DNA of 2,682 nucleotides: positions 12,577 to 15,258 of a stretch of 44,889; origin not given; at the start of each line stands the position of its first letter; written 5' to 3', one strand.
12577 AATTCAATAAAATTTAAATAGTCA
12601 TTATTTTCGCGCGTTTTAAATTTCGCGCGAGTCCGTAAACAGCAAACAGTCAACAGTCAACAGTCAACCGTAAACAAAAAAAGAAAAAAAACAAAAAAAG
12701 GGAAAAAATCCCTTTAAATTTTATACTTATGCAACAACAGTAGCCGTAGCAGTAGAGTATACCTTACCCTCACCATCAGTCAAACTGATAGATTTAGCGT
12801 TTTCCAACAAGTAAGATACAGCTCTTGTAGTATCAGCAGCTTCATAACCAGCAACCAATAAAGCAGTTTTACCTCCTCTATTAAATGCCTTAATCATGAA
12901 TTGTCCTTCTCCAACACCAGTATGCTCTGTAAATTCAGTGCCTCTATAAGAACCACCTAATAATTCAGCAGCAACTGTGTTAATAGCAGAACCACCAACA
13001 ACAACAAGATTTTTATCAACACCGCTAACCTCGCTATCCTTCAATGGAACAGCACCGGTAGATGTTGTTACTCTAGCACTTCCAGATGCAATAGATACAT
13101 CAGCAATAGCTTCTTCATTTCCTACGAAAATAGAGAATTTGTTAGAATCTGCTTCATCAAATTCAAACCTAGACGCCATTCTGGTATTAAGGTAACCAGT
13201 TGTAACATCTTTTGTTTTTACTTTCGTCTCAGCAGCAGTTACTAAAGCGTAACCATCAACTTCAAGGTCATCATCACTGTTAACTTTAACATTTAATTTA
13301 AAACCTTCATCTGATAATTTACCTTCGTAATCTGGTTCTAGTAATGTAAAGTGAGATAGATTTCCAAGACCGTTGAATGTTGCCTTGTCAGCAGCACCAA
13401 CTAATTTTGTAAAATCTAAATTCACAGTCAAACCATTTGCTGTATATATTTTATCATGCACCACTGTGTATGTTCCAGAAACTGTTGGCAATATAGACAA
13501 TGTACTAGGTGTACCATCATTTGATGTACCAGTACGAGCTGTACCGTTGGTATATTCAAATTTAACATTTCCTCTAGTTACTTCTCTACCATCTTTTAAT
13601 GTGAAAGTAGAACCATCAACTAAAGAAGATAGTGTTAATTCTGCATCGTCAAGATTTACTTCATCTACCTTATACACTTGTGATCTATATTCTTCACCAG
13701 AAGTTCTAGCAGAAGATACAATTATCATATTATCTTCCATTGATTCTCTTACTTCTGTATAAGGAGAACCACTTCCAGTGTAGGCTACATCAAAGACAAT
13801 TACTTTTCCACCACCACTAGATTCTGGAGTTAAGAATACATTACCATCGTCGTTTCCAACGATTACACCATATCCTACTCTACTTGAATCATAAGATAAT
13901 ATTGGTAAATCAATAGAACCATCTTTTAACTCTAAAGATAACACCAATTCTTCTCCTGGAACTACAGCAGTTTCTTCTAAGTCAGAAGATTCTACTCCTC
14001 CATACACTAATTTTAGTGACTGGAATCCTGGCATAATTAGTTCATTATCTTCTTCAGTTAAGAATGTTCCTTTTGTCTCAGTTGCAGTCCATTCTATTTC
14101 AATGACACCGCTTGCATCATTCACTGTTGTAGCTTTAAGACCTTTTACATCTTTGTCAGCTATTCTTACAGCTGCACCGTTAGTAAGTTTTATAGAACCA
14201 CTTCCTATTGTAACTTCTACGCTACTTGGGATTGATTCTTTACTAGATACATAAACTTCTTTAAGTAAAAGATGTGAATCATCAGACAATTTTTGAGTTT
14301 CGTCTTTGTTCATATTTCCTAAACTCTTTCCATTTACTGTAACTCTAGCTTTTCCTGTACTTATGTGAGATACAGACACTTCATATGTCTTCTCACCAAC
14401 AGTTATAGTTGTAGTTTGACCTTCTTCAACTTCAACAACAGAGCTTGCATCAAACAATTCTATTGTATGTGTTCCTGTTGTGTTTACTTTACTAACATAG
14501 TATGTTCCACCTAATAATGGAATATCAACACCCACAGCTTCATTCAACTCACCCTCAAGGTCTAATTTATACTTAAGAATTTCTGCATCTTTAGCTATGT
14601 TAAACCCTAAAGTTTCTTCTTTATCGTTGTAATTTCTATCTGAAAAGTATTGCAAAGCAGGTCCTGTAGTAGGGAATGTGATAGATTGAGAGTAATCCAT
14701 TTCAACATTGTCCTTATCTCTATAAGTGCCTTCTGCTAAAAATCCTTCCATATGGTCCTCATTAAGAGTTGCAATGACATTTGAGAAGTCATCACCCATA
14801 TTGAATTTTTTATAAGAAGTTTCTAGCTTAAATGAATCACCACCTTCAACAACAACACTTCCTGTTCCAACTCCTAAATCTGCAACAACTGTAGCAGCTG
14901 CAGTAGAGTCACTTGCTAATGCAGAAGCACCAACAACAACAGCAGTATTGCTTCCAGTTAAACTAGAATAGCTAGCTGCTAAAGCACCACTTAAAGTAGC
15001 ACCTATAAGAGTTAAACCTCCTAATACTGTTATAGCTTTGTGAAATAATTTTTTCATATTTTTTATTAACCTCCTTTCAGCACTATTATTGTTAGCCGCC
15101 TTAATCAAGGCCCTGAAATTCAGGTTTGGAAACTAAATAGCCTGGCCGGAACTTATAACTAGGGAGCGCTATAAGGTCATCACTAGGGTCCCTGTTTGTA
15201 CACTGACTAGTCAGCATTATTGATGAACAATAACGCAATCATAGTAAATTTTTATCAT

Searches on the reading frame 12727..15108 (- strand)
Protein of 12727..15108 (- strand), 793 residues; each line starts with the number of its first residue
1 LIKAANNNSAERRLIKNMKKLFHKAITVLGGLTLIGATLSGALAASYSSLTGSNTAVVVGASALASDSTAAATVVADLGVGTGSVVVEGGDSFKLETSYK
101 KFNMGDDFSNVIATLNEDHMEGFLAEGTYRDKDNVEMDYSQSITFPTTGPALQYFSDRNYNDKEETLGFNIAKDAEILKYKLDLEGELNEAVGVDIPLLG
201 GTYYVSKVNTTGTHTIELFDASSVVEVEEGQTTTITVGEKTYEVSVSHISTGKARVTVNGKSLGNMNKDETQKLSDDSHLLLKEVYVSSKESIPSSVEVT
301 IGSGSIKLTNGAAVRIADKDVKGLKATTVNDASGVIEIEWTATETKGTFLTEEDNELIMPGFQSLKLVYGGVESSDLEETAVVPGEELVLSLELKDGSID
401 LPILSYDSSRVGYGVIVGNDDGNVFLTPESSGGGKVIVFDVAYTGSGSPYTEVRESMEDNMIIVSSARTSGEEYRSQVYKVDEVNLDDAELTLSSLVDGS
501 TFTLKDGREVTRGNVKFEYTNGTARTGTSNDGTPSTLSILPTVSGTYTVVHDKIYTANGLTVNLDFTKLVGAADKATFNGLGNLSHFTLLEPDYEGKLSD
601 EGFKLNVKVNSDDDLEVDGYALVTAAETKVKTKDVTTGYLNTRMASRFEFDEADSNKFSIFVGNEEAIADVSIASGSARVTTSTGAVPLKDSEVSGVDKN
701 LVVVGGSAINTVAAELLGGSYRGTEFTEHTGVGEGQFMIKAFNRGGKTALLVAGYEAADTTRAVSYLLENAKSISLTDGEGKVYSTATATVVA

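Call 11: search_protein_families(library=pfam, proteins=[window:12727-15108:-], max_evalue=0.001)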
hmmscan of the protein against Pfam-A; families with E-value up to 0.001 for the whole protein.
window:12727-15108:- (793 aa): 1 family
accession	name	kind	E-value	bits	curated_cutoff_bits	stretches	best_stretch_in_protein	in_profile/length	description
PF05124.17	S_layer_C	-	6.7e-08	32.8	23.9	1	53-769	15-175/177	S-layer like family, outer domain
